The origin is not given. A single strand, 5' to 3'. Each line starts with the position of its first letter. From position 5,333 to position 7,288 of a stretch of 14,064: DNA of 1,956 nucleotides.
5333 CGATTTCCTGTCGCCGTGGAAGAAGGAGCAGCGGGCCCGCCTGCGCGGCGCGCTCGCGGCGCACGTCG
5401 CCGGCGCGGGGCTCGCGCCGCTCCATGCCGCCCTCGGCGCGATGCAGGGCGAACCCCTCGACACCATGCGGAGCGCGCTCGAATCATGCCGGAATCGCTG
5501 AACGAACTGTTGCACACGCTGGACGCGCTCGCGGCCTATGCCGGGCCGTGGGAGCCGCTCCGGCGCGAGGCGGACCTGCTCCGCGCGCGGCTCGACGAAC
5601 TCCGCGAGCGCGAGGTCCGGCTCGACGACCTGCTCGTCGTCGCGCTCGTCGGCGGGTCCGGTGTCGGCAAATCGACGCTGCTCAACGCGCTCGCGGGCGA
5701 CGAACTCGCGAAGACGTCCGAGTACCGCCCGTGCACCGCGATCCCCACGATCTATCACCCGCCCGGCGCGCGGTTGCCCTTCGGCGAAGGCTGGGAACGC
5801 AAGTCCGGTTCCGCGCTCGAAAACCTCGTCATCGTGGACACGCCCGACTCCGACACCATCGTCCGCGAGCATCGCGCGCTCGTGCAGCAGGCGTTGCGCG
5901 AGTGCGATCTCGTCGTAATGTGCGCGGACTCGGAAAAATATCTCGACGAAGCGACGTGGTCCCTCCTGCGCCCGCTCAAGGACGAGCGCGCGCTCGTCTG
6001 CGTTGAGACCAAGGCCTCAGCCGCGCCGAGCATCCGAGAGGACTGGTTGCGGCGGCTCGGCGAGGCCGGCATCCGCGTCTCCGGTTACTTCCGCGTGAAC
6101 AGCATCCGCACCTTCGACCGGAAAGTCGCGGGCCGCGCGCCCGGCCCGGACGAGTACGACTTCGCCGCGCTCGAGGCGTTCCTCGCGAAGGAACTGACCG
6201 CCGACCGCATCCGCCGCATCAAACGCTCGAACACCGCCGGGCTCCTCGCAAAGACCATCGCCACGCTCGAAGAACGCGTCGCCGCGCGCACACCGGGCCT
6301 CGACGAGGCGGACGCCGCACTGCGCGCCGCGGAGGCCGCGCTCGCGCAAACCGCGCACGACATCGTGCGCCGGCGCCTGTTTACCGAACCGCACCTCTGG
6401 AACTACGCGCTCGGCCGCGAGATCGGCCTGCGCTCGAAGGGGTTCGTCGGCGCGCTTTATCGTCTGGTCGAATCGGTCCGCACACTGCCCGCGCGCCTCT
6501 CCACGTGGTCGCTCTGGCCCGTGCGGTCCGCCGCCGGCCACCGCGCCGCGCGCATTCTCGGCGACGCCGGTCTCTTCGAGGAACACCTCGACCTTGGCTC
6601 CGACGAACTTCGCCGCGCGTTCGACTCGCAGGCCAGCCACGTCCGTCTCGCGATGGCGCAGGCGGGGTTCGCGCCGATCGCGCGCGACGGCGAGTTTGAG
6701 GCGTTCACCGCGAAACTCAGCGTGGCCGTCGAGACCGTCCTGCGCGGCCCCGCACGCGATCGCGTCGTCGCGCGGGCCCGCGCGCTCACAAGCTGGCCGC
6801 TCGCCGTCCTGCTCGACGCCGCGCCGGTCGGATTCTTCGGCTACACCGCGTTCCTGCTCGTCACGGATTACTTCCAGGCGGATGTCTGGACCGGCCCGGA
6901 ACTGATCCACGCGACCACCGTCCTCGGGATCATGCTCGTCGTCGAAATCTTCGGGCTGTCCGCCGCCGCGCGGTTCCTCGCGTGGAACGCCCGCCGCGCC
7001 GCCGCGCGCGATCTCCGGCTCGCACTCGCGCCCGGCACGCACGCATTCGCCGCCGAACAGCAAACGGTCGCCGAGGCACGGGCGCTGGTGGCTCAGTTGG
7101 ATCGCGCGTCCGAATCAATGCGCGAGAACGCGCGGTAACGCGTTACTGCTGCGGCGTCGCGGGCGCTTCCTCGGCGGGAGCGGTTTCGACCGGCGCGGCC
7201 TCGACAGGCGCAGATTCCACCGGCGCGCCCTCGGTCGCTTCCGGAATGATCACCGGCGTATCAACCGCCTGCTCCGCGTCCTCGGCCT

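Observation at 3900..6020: Both GTPase paralogs have replaced the canonical G3 DxxG and G4 NKxD with DTPD and NKAN/TKAS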

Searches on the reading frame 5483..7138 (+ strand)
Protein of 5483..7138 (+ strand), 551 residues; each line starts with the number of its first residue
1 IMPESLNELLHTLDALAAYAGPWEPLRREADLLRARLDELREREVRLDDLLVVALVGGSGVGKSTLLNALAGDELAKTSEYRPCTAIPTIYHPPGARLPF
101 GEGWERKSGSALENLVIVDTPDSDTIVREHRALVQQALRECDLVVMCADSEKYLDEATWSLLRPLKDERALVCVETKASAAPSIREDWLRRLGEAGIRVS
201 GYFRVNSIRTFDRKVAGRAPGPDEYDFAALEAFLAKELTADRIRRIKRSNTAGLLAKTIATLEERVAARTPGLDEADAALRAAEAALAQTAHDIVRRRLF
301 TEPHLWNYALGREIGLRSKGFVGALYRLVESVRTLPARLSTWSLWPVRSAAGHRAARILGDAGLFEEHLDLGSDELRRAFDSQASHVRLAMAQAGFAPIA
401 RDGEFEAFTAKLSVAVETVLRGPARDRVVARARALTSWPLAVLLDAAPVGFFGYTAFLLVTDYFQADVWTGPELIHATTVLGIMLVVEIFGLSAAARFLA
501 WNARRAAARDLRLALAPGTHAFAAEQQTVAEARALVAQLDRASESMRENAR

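Call 5: search_protein_families(library=pfam, proteins=[window:5483-7138:+], max_evalue=1)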
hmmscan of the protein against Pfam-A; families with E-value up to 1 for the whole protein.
window:5483-7138:+ (551 aa): 17 families
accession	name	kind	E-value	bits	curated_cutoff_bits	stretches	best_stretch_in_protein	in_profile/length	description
PF01926.29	MMR_HSR1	-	2.1e-10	41.1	21.9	1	53-163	2-101/113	50S ribosome-binding GTPase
PF00350.29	Dynamin_N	-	6.2e-09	36.5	27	2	53-90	1-37/168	Dynamin family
PF03193.22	RsgA_GTPase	-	4.8e-06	27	30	1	47-81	104-137/174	RsgA GTPase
PF00005.33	ABC_tran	-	7.8e-05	23.7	25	1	52-74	13-35/137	ABC transporter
PF13555.12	AAA_29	-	0.0022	18.1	27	1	45-70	17-42/61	P-loop containing region of AAA domain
PF13521.12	AAA_28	-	0.0042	17.7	27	1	53-73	2-22/164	AAA domain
PF13191.12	AAA_16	-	0.02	15.8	32.6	1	42-168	17-158/167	AAA ATPase domain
PF25683.1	URGCP_GTPase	-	0.053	12.7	55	1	37-78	176-217/396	URGCP-like GTPase domain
PF13401.12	AAA_22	-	0.058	14.1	27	1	52-75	7-30/130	AAA domain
PF02421.24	FeoB_N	-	0.068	13.1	27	1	52-74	2-24/156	Ferrous iron transport protein B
PF00931.28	NB-ARC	-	0.069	12.8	23.5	1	37-73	5-41/248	NB-ARC domain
PF13304.12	AAA_21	-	0.079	13.4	27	1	53-71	2-20/304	AAA domain, putative AbiEii toxin, Type IV TA system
PF00735.24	Septin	-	0.099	12.3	26.2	1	53-81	7-35/280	Septin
PF05729.18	NACHT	-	0.12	12.7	26.7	1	52-71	2-21/167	NACHT domain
PF08477.19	Roc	-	0.13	13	27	1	53-78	2-27/119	Ras of Complex, Roc, domain of DAPkinase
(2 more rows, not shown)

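Call 6: search_protein_families(library=ncbifam, proteins=[window:5483-7138:+], max_evalue=1)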
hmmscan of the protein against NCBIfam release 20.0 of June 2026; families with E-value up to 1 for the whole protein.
window:5483-7138:+ (551 aa): 79 families (the best 25 are shown)
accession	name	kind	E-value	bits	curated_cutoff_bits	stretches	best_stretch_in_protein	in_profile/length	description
NF000908.1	PRK00089.1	equivalog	7.2e-08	32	237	1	52-81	5-34/291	GTPase Era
TIGR03594.1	GTPase_EngA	equivalog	6e-06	25.5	306.7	1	52-79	2-29/432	ribosome biogenesis GTPase Der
NF003661.0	PRK05291.1-3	equivalog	1.7e-05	24.4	380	1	33-81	200-247/448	tRNA uridine-5-carboxymethylaminomethyl(34) synthesis GTPase MnmE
NF007368.0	PRK09866.1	equivalog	4.4e-05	22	1146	1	51-99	70-118/742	clamp-binding protein CrfC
TIGR00436.1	era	equivalog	0.00011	21.7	116.25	1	52-82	2-32/270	GTPase Era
TIGR03598.1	GTPase_YsxC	equivalog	0.00012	21.8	124.45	1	47-80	15-49/186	ribosome biogenesis GTP-binding protein YihA/YsxC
TIGR00231.1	small_GTP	domain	0.00013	21.8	42.5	1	52-158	5-101/164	GTP-binding protein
TIGR03918.1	GTP_HydF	equivalog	0.00021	20.3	325.55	1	51-179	8-126/392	[FeFe] hydrogenase H-cluster maturation GTPase HydF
TIGR03608.1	L_ocin_972_ABC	subfamily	0.00056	19.4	254.85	1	45-75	19-49/206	putative bacteriocin export ABC transporter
NF000355.4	ribo_prot_ABC_F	equivalog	0.00074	18.5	380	1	42-78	20-56/499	ribosomal protection-like ABC-F family protein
NF008420.0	PRK11247.1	equivalog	0.00082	18.6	395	1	47-80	35-68/257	aliphatic sulfonates ABC transporter ATP-binding protein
TIGR00450.1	mnmE_trmE_thdF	equivalog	0.00098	18.3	252.6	1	37-82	193-241/446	tRNA uridine-5-carboxymethylaminomethyl(34) synthesis GTPase MnmE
TIGR02857.1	CydD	equivalog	0.001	18.1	435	1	43-72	341-370/529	thiol reductant ABC exporter subunit CydD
NF010067.0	PRK13547.1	equivalog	0.0012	18.2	374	1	37-75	14-52/272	heme ABC transporter ATP-binding protein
NF010068.0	PRK13548.1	equivalog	0.0012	18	261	1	48-76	29-57/261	heme ABC transporter ATP-binding protein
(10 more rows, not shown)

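Call 11: find_homologous_proteins(query=window:5483-7135:+)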
Query window:5483-7135:+ (551 aa): 378 proteins with E <= 0.001 among 8000 candidates; the best 120 are listed.
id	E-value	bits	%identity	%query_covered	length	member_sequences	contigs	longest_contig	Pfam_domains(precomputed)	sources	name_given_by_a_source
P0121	0.0e+0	1194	100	100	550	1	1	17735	PF01926.30,PF00350.30,PF03193.23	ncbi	-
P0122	0.0e+0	1016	84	100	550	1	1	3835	PF01926.30,PF00350.30,PF03193.23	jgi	-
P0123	4.8e-286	968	80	99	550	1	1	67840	PF01926.30,PF00350.30,PF03193.23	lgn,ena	-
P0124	1.5e-250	851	72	98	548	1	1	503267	PF01926.30,PF00350.30,PF03193.23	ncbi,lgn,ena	-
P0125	8.4e-249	845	71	100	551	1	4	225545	PF01926.30,PF00350.30,PF03193.23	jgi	-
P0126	1.7e-248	844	71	100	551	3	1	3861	PF01926.30,PF00350.30,PF03193.23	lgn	-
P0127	1.0e-247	841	72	98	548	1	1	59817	PF01926.30,PF00350.30,PF03193.23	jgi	-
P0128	1.4e-247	841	70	99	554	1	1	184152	PF01926.30,PF00350.30,PF03193.23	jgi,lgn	jgi:energy-coupling factor transporter ATP-binding protein EcfA2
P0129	4.3e-246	836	71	99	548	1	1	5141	PF01926.30,PF00350.30,PF03193.23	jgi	-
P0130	3.1e-245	833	70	100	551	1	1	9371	PF01926.30,PF00350.30,PF03193.23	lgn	-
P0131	9.4e-244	828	72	95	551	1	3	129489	PF01926.30,PF00350.30,PF03193.23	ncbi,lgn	-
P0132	3.0e-242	823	68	99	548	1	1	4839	PF01926.30,PF00350.30,PF03193.23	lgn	-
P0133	5.6e-241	819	69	98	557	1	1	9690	PF01926.30,PF00350.30,PF03193.23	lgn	-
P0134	5.6e-240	816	69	99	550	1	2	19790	PF01926.30,PF00350.30,PF03193.23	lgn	-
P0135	3.7e-239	813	70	99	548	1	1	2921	PF01926.30,PF00350.30,PF03193.23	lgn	-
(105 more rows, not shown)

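Call 13: search_solved_structures(query=window:5483-7135:+, max_evalue=1, show_alignments=3)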
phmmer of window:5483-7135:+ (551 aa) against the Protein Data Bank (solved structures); distinct sequences matched with E-value up to 1: 21.
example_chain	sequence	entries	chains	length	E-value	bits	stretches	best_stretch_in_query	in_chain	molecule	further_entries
1mky_A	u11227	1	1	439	0.0011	21.3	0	42-82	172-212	Probable GTP-binding protein engA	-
5dn8_A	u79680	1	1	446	0.0012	21.1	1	30-93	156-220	GTPase Der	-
9bs0_W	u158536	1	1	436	0.024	16.8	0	52-78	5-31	GTPase Der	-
2hjg_A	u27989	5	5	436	0.024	16.8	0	52-78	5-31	GTP-binding protein engA | GTPase Der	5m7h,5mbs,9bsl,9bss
4dcs_A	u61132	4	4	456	0.024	16.8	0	52-78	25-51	GTP-BINDING PROTEIN ENGA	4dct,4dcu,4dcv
3j8g_X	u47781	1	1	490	0.047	15.9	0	51-177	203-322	GTPase Der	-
1xzp_A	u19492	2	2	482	0.095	14.9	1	45-190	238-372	Probable tRNA modification GTPase trmE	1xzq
7dly_A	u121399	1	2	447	0.11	14.7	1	304-386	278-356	1-aminocyclopropane-1-carboxylate synthase 7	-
7dlw_A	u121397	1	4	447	0.11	14.7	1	304-386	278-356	1-aminocyclopropane-1-carboxylate synthase 7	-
1puj_A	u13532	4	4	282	0.14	14.3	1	30-83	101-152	conserved hypothetical protein ylqF | Ribosome biogenesis GTPase A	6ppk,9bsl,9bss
7vcf_G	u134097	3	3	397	0.15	14.3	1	22-81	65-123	Toc34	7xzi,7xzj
2j68_A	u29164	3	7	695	0.17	14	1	54-92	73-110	BACTERIAL DYNAMIN-LIKE PROTEIN | DYNAMIN FAMILY PROTEIN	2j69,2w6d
2yv5_A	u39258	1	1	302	0.34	13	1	51-103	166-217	YjeQ protein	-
7aoi_XL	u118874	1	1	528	0.41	12.8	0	14-86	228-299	GTP-binding protein, putative,mt-EngA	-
7am2_BU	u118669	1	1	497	0.47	12.6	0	8-82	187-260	GTPase Der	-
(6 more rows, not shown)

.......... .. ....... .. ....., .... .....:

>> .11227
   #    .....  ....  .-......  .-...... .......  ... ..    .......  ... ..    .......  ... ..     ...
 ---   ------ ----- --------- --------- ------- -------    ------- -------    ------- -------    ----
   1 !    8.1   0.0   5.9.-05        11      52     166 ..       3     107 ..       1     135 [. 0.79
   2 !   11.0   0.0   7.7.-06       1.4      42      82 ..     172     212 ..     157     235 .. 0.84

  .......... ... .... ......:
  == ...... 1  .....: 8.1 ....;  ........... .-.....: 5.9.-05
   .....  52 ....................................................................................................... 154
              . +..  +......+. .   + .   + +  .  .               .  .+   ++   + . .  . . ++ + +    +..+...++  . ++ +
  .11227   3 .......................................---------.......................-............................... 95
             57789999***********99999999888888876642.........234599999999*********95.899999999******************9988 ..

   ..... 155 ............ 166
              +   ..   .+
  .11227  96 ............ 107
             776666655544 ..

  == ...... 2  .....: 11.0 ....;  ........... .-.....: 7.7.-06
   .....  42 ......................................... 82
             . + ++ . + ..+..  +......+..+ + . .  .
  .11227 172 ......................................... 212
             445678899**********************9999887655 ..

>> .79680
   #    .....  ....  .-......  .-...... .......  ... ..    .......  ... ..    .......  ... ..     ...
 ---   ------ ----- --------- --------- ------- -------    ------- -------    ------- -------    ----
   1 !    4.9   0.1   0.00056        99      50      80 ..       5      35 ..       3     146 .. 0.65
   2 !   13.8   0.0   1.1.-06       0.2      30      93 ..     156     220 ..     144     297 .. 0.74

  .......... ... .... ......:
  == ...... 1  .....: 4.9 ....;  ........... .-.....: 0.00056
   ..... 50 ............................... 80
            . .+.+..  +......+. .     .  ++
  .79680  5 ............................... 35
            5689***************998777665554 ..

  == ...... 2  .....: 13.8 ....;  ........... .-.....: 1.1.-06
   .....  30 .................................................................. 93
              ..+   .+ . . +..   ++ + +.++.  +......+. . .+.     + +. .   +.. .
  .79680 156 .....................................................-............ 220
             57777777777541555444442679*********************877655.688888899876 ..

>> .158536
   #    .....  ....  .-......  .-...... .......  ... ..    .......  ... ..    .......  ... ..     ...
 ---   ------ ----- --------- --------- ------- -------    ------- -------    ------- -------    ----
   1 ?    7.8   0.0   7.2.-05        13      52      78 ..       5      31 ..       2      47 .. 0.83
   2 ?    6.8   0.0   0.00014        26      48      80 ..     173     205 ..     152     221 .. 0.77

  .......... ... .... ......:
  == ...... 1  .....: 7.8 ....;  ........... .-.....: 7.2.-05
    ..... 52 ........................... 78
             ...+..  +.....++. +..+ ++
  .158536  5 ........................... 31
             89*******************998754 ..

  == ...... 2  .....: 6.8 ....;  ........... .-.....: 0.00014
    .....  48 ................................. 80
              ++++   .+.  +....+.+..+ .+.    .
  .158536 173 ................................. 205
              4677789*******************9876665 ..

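Call 28: search_protein_families(library=padloc, proteins=[window:5483-7135:+], max_evalue=0.1)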
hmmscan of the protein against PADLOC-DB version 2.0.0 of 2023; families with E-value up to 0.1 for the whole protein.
window:5483-7135:+ (551 aa): 5 families
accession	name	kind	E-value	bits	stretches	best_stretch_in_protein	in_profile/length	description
PDLC03839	LeoA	-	2.5e-06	24.8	1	36-76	48-86/559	-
PDLC03841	LeoBC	-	0.00023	18.4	1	30-73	60-101/601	-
PDLC04135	mad3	-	0.0004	18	1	43-71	16-43/374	mads_3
PDLC04140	mad8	-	0.0045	14.6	1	53-120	30-65/314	mads_8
PDLC02914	ATPase-Toprim_I-B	-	0.019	12.2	1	44-83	19-56/443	-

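Call 31: predict_structure(alignment_id=A2)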
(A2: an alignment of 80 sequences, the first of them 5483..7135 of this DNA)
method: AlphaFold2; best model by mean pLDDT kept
length: 551 residues; sequences in the alignment: 80
mean_pLDDT: 89.4   pTM: 0.77
mean pLDDT of the five models: 89.4, 87.7, 86.1, 85.4, 85.0
residues with pLDDT >= 90: 354; 70-90: 164; 50-70: 31; < 50: 2
segments of 3 or more residues with pLDDT < 50: none
pLDDT, mean of each block of 10 residues (from residue 1): 75 97 97 93 77 90 89 60 70 82 81 83 87 90 92 87 88 93 94 92 94 89 93 79 82 92 97 98 97 93 91 93 93 84 71 80 66 93 97 95 92 94 95 96 96 95 92 94 96 96 96 92 96 98 92 84
secondary structure, 60 per line:
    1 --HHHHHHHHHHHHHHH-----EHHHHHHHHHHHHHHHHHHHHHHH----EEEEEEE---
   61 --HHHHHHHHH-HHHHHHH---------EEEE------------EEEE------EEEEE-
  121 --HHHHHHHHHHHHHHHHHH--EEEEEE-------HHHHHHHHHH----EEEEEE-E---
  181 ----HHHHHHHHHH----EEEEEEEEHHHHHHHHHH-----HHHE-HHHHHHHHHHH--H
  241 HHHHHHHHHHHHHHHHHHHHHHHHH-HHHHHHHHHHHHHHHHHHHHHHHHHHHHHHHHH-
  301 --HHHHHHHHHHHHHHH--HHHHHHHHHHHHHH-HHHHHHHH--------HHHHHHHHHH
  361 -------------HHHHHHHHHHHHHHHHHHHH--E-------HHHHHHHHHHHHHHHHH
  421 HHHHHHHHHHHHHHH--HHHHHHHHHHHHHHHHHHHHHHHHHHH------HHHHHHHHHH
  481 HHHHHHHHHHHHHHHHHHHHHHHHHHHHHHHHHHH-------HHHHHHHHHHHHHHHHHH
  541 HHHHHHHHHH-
elements in order: H3-17 H24-46 E51-57 H63-71 H73-79 E89-92 E105-108 E115-119 H123-140 E143-148 H156-165 E170-175 H185-194 E199-206 H207-216 H227-237 H240-265 H267-299 H303-317 H320-333 H335-342 H351-360 H374-393 H404-435 H438-464 H471-515 H523-550

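Call 33: search_protein_representatives(alignment_id=A2)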
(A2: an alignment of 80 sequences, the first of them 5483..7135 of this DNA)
Query: 80 sequences, 549 profile positions. Proteins with E-value up to 0.001 (for the whole library): 3920; up to 1e-10: 1599; up to 1e-30: 107. The best 150 are listed.
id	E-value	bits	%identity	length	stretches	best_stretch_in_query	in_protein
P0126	4.3e-263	890.3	-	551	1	1-547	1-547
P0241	4.7e-229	778.0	-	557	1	3-547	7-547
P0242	2.6e-203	693.0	-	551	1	2-546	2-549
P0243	5.1e-191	652.5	-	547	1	1-546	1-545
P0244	2.9e-190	650.0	-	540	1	9-542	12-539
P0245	3.2e-173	593.7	-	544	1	5-536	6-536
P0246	2.2e-136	472.1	-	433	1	116-545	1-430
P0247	2.3e-133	462.1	-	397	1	150-541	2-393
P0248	7.3e-118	411.0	-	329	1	219-544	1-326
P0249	3.7e-112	392.1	-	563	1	3-546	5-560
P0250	2.0e-104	366.6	-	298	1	254-547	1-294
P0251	1.8e-102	360.2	-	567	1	6-537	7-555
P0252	2.8e-101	356.2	-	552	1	3-543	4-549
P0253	3.3e-90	319.7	-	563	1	4-546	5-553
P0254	1.5e-78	281.2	-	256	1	293-546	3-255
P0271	2.6e-43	164.9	-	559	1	8-486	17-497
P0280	2.9e-40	154.9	-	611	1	5-487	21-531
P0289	1.0e-37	146.5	-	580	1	23-338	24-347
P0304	9.5e-36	139.9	-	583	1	9-487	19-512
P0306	1.5e-35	139.3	-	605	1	28-262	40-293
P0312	5.8e-35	137.4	-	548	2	28-250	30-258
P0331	7.1e-33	130.5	-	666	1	24-266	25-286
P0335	2.3e-32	128.8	-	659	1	5-518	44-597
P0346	9.1e-31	123.5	-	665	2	47-254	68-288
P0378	1.6e-28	116.1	-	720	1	28-494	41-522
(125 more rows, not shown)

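Call 38: list_cluster_members(proteins=[P0271, P0280, P0289, P0304, P0306, P0346, P0312, P0331, P0335, P0378])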
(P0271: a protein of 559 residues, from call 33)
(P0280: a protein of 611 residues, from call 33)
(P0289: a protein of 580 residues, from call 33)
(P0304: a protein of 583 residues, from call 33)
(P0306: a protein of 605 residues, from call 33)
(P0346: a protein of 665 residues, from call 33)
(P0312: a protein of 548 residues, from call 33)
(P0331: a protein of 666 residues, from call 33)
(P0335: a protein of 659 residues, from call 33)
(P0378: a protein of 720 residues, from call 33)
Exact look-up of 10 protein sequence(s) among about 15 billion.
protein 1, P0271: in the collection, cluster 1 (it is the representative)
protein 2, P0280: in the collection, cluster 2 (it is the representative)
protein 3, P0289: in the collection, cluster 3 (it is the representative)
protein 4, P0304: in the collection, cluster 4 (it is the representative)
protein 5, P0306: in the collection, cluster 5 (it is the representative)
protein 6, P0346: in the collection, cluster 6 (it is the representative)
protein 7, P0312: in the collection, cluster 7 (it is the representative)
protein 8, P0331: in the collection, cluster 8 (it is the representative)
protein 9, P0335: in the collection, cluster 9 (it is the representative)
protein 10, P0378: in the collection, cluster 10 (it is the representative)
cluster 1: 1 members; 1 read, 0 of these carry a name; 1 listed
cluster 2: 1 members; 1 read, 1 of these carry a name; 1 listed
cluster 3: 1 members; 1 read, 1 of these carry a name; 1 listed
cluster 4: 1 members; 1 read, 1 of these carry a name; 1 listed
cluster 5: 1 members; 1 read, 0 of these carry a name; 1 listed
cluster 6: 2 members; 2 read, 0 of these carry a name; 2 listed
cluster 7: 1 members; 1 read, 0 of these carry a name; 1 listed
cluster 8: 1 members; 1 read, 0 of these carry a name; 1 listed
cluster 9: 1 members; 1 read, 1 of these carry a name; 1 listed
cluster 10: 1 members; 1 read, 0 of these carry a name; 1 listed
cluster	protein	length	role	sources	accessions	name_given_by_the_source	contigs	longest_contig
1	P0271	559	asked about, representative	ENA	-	-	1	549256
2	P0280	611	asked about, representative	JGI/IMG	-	hypothetical protein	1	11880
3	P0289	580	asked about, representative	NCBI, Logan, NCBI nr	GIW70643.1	MAG: hypothetical protein KatS3mg102_0185 [Planctomycetota bacterium]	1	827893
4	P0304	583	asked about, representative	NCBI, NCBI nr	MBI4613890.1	MAG: 50S ribosome-binding GTPase [Planctomycetes bacterium] | 50S ribosome-binding GTPase [Planctomycetota bacterium]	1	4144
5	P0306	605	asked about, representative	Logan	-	-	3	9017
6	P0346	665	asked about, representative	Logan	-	-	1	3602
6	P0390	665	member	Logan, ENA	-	-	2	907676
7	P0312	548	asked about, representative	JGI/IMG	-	-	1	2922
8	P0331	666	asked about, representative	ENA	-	-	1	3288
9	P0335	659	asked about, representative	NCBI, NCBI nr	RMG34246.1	MAG: hypothetical protein D6725_14550 [Planctomycetota bacterium]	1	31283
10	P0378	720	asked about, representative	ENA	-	-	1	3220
